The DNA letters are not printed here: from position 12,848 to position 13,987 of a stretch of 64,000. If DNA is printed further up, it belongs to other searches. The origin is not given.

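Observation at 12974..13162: FCB-type short sigma-70 whose conserved N-terminus has no canonical start codon (SD-spaced ATA candidate)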

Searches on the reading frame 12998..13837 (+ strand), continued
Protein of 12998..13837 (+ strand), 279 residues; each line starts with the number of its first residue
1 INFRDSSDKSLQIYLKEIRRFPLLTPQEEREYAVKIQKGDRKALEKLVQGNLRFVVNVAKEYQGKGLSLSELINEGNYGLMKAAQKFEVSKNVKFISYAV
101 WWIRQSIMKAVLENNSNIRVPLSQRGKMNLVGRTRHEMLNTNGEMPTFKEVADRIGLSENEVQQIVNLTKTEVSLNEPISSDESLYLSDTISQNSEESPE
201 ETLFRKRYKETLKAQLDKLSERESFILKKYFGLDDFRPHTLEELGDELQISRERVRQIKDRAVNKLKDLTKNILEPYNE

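Call 12: find_encoding_contigs(protein=P0001, flank=3000, max_places=3)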
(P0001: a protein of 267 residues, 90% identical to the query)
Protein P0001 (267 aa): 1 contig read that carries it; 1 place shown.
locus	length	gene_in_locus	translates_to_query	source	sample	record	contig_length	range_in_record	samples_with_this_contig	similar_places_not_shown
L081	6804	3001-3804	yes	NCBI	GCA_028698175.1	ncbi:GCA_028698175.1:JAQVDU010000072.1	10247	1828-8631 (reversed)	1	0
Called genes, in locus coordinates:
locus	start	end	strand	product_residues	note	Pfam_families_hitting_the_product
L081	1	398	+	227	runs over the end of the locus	-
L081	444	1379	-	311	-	PF01545:Cation_efflux, PF16916:ZT_dimer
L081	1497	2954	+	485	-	PF00089:Trypsin, PF13365:Trypsin_2, PF00595:PDZ, PF13180:PDZ_2, PF14685:PDZ_Tricorn (faint), PF17820:PDZ_6, PF00595:PDZ, PF13180:PDZ_2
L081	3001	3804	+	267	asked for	PF00140:Sigma70_r1_2, PF04542:Sigma70_r2, PF04539:Sigma70_r3, PF04545:Sigma70_r4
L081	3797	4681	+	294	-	PF01551:Peptidase_M23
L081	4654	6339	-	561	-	PF01464:SLT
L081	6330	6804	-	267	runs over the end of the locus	PF01678:DAP_epimerase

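Call 13: find_encoding_contigs(protein=P0012, flank=3000, max_places=3)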
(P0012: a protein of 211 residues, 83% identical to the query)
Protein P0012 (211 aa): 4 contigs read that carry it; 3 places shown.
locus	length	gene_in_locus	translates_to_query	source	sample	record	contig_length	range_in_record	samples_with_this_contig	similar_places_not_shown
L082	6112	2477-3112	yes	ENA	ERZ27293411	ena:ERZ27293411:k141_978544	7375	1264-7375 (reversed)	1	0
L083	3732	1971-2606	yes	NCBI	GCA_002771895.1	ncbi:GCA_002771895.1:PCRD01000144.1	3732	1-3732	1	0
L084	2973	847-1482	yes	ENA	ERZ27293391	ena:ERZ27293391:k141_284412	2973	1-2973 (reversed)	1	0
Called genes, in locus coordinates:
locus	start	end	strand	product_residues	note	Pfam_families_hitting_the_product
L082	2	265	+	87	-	?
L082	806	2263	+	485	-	PF00089:Trypsin, PF13365:Trypsin_2, PF00595:PDZ, PF13180:PDZ_2, PF14685:PDZ_Tricorn (faint), PF17820:PDZ_6, PF00595:PDZ (weak), PF13180:PDZ_2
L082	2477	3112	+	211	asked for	PF04542:Sigma70_r2, PF04539:Sigma70_r3, PF04545:Sigma70_r4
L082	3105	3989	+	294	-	PF01551:Peptidase_M23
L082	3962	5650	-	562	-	PF01464:SLT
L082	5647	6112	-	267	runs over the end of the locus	PF01678:DAP_epimerase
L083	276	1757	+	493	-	PF00089:Trypsin, PF13365:Trypsin_2, PF00595:PDZ, PF13180:PDZ_2, PF14685:PDZ_Tricorn (faint), PF17820:PDZ_6, PF00595:PDZ (weak), PF13180:PDZ_2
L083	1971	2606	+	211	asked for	PF04542:Sigma70_r2, PF04539:Sigma70_r3, PF04545:Sigma70_r4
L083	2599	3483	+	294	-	PF01551:Peptidase_M23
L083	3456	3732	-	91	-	PF01464:SLT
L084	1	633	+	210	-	?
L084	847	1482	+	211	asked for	PF04542:Sigma70_r2, PF04539:Sigma70_r3, PF04545:Sigma70_r4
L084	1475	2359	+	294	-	PF01551:Peptidase_M23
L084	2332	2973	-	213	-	?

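Call 18: find_encoding_contigs(protein=P0002, flank=1500, max_places=2)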
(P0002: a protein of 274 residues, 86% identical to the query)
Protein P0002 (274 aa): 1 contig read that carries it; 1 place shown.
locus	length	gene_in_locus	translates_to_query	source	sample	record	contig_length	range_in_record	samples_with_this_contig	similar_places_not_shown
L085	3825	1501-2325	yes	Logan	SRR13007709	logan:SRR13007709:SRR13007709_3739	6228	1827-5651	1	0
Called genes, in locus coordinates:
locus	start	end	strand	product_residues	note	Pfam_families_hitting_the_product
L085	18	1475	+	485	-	PF00089:Trypsin, PF13365:Trypsin_2, PF00595:PDZ, PF13180:PDZ_2, PF14685:PDZ_Tricorn (faint), PF17820:PDZ_6, PF00595:PDZ (weak), PF13180:PDZ_2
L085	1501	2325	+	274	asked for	PF00140:Sigma70_r1_2, PF04542:Sigma70_r2, PF04539:Sigma70_r3, PF04545:Sigma70_r4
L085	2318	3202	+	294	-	PF01551:Peptidase_M23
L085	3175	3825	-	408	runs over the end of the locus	?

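Call 19: find_encoding_contigs(protein=P0003, flank=1500, max_places=2)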
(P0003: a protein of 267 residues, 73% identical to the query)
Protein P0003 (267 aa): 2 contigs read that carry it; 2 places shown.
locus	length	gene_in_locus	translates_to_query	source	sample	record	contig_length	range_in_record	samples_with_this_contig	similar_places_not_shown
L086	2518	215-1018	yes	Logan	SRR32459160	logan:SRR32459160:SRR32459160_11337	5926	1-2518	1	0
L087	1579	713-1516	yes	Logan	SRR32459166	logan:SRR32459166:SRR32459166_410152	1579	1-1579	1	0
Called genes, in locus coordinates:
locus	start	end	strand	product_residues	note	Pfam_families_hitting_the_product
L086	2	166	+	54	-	?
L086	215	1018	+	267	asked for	PF00140:Sigma70_r1_2, PF04542:Sigma70_r2, PF04539:Sigma70_r3, PF08281:Sigma70_r4_2 (faint), PF04545:Sigma70_r4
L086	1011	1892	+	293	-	PF01551:Peptidase_M23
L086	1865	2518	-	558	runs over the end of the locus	PF01464:SLT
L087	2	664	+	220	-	?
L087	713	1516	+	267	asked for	PF00140:Sigma70_r1_2, PF04542:Sigma70_r2, PF04539:Sigma70_r3, PF08281:Sigma70_r4_2 (faint), PF04545:Sigma70_r4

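Call 20: find_encoding_contigs(protein=P0016, flank=1500, max_places=2)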
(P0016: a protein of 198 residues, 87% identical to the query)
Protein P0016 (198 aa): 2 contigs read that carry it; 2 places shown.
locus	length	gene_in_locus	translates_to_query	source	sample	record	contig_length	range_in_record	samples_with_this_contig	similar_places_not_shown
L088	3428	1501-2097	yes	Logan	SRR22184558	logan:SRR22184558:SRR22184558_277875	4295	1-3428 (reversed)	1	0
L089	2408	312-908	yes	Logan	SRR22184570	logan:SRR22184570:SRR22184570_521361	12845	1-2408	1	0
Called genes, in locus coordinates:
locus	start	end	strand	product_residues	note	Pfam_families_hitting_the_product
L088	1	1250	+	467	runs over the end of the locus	PF00089:Trypsin, PF13365:Trypsin_2, PF00595:PDZ, PF13180:PDZ_2, PF17820:PDZ_6, PF00595:PDZ, PF13180:PDZ_2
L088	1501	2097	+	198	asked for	PF04542:Sigma70_r2 (weak), PF04539:Sigma70_r3, PF04545:Sigma70_r4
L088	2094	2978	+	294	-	PF01551:Peptidase_M23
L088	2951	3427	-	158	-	?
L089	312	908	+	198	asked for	PF04542:Sigma70_r2 (weak), PF04539:Sigma70_r3, PF04545:Sigma70_r4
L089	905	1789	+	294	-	PF01551:Peptidase_M23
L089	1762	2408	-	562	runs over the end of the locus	PF01464:SLT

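Call 21: find_encoding_contigs(protein=P0017, flank=1500, max_places=2)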
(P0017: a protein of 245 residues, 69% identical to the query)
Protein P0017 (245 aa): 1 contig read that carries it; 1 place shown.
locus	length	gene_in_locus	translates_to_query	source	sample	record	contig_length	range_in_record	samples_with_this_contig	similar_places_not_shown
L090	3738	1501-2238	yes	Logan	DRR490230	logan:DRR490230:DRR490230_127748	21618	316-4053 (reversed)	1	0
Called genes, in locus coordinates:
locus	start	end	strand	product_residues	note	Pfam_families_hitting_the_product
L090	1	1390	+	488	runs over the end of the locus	PF00089:Trypsin, PF13365:Trypsin_2, PF00595:PDZ, PF13180:PDZ_2, PF17820:PDZ_6, PF13180:PDZ_2 (weak)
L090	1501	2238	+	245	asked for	PF04542:Sigma70_r2, PF04539:Sigma70_r3, PF04545:Sigma70_r4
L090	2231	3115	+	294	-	PF01551:Peptidase_M23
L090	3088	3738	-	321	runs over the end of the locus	?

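Call 25: find_encoding_contigs(protein=P0019, flank=1500, max_places=2)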
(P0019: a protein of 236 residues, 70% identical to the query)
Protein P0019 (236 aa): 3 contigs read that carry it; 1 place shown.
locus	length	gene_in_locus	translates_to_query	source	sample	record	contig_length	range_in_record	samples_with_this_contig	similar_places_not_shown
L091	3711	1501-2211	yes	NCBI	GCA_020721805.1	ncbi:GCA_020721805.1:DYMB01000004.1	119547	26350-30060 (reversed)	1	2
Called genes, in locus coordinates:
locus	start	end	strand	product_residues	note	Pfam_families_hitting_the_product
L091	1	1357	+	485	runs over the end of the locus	PF00089:Trypsin, PF13365:Trypsin_2, PF00595:PDZ, PF13180:PDZ_2, PF17820:PDZ_6, PF13180:PDZ_2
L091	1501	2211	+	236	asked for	PF04542:Sigma70_r2, PF04539:Sigma70_r3, PF04545:Sigma70_r4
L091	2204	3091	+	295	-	PF01551:Peptidase_M23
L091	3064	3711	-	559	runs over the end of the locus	PF01464:SLT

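Call 26: find_encoding_contigs(protein=P0020, flank=1500, max_places=2)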
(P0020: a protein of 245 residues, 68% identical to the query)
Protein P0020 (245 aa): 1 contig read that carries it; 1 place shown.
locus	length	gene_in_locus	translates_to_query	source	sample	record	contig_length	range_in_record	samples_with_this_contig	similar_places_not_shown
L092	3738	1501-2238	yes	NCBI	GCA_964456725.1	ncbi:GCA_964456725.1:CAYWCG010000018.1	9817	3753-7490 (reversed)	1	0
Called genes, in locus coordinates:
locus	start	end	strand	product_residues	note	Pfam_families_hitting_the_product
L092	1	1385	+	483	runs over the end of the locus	PF00089:Trypsin, PF13365:Trypsin_2, PF00595:PDZ, PF13180:PDZ_2, PF14685:PDZ_Tricorn (faint), PF17820:PDZ_6, PF13180:PDZ_2, PF17820:PDZ_6 (weak)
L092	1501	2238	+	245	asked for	PF04542:Sigma70_r2, PF04539:Sigma70_r3, PF04545:Sigma70_r4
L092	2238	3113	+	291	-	PF01551:Peptidase_M23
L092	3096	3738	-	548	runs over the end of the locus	PF01464:SLT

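Call 27: find_encoding_contigs(protein=P0024, flank=1500, max_places=2)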
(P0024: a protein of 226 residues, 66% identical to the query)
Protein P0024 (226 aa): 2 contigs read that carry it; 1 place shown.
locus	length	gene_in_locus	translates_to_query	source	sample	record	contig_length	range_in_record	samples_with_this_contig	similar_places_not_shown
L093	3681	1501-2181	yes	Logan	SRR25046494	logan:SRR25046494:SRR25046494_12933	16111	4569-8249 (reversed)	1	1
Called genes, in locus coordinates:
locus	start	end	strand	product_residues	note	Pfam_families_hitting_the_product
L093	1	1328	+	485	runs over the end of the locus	PF00089:Trypsin, PF13365:Trypsin_2, PF00595:PDZ, PF13180:PDZ_2, PF17820:PDZ_6, PF00595:PDZ, PF13180:PDZ_2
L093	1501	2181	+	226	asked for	PF04542:Sigma70_r2, PF04539:Sigma70_r3, PF04545:Sigma70_r4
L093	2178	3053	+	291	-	PF01551:Peptidase_M23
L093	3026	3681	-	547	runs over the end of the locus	PF01464:SLT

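Call 28: find_encoding_contigs(protein=P0010, flank=1500, max_places=2)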
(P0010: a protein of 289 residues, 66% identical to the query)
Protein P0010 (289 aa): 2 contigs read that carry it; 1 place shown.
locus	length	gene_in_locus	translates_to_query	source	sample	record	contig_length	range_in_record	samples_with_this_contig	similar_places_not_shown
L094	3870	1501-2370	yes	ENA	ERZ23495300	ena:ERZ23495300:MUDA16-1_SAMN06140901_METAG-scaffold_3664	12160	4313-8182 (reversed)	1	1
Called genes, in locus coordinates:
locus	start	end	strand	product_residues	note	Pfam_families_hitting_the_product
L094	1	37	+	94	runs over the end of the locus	-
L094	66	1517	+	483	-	PF00089:Trypsin, PF13365:Trypsin_2, PF00595:PDZ, PF13180:PDZ_2, PF17820:PDZ_6, PF00595:PDZ (weak), PF13180:PDZ_2, PF17820:PDZ_6 (weak)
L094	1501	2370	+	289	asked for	PF00140:Sigma70_r1_2, PF04542:Sigma70_r2, PF04539:Sigma70_r3, PF08281:Sigma70_r4_2 (faint), PF04545:Sigma70_r4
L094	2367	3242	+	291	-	PF01551:Peptidase_M23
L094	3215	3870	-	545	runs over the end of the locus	PF01464:SLT, PF27553:SLT_superhelical (weak)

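Call 29: find_encoding_contigs(protein=P0008, flank=1500, max_places=2)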
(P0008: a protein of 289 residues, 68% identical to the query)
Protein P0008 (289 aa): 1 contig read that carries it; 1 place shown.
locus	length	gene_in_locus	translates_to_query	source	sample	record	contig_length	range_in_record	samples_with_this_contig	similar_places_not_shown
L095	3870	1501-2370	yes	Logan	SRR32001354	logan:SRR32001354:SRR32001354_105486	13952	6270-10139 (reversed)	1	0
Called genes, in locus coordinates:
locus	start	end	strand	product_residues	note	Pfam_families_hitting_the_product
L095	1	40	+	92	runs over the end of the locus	-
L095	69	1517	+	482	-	PF00089:Trypsin, PF13365:Trypsin_2, PF14685:PDZ_Tricorn (faint), PF00595:PDZ, PF13180:PDZ_2, PF17820:PDZ_6, PF13180:PDZ_2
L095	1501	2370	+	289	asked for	PF00140:Sigma70_r1_2, PF04542:Sigma70_r2, PF04539:Sigma70_r3, PF04545:Sigma70_r4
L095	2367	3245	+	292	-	PF01551:Peptidase_M23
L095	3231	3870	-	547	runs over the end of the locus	PF01464:SLT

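Call 55: find_encoding_contigs(protein=P0028, flank=2500, max_places=2)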
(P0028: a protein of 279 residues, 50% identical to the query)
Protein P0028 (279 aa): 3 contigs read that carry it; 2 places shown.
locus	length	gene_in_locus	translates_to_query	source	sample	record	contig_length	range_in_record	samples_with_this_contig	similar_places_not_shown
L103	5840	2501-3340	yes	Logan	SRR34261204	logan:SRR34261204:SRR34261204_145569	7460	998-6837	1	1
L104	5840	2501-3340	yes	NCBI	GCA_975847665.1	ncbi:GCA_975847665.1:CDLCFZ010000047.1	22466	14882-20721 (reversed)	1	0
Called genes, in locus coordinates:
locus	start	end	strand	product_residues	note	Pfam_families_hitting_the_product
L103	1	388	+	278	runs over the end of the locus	PF17848:Zn_ribbon_ACC, PF01039:Carboxyl_trans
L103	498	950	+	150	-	PF00011:HSP20, PF17886:ArsA_HSP20 (weak)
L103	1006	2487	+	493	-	PF00089:Trypsin, PF13365:Trypsin_2, PF00595:PDZ, PF13180:PDZ_2, PF17820:PDZ_6, PF00595:PDZ (weak), PF13180:PDZ_2, PF17820:PDZ_6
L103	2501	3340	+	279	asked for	PF00140:Sigma70_r1_2, PF04542:Sigma70_r2, PF04539:Sigma70_r3, PF08281:Sigma70_r4_2 (faint), PF04545:Sigma70_r4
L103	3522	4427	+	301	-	PF01551:Peptidase_M23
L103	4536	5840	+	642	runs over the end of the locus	?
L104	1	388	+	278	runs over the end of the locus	PF17848:Zn_ribbon_ACC, PF01039:Carboxyl_trans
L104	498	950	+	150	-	PF00011:HSP20, PF17886:ArsA_HSP20 (weak)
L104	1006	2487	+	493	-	PF00089:Trypsin, PF13365:Trypsin_2, PF00595:PDZ, PF13180:PDZ_2, PF17820:PDZ_6, PF00595:PDZ (weak), PF13180:PDZ_2, PF17820:PDZ_6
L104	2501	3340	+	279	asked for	PF00140:Sigma70_r1_2, PF04542:Sigma70_r2, PF04539:Sigma70_r3, PF08281:Sigma70_r4_2 (faint), PF04545:Sigma70_r4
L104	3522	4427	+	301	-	PF01551:Peptidase_M23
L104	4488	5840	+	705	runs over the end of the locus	PF00009:GTP_EFTU, PF03144:GTP_EFTU_D2, PF22042:EF-G_D2, PF14492:EFG_III, PF03764:EFG_IV, PF00679:EFG_C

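Call 59: search_solved_structures(query=window:12998-13837:+, max_evalue=1e-30)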
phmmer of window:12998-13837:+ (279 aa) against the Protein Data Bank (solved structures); distinct sequences matched with E-value up to 1e-30: 55.
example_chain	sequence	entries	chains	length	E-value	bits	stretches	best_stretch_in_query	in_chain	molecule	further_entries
7l7b_F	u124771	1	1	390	1.3e-60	208.3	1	7-269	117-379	RNA polymerase sigma factor SigA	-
7ckq_F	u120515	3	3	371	4.7e-59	203.2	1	11-269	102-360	RNA polymerase sigma factor SigA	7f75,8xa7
8x6f_E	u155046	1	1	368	1.4e-57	198.4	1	11-269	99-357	RNA polymerase sigma factor SigA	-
3dxj_F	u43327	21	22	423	4e-53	183.7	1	24-267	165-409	RNA polymerase pricipal sigma factor (RpoD); CHAIN F, P | RNA polymerase sigma factor | RNA polymerase sigma factor SigA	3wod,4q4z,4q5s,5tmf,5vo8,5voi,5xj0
1iw7_F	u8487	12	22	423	4e-53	183.7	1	24-267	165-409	RNA polymerase sigma-70 subunit | principal sigma factor | DNA-directed RNA polymerase sigma chain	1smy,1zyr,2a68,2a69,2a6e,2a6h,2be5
9ujk_F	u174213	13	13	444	4.7e-53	183.5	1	24-267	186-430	RNA polymerase sigma factor SigA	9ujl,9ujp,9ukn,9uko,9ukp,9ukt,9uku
4g7h_F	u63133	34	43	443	4.8e-53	183.5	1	24-267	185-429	RNA polymerase sigma factor | DNA directed RNA polymerase sigma factor A | RNA polymerase sigma factor SigA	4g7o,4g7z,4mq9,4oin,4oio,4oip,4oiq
5x21_F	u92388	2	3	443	4.8e-53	183.5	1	24-267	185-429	RNA polymerase sigma factor SigA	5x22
9fo6_F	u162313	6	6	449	5e-53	183.4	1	24-267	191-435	RNA polymerase sigma factor SigA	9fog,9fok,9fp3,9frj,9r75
1l9u_H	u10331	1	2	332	2e-52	181.4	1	26-267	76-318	SIGMA FACTOR SIGA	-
7xya_F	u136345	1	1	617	2.1e-52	181.4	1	39-268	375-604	RNA polymerase sigma factor RpoD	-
4xln_F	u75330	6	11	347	2.3e-52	181.2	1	26-267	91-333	RNA polymerase sigma factor SigA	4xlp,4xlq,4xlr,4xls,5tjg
1l9z_H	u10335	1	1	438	3.2e-52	180.8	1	26-267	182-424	SIGMA FACTOR SIGA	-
7ye1_F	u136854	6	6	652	4.6e-52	180.3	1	30-269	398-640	RNA polymerase sigma factor RpoD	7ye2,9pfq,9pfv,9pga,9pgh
8h3v_G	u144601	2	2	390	8.9e-50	172.8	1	41-272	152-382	RNA polymerase sigma factor SigA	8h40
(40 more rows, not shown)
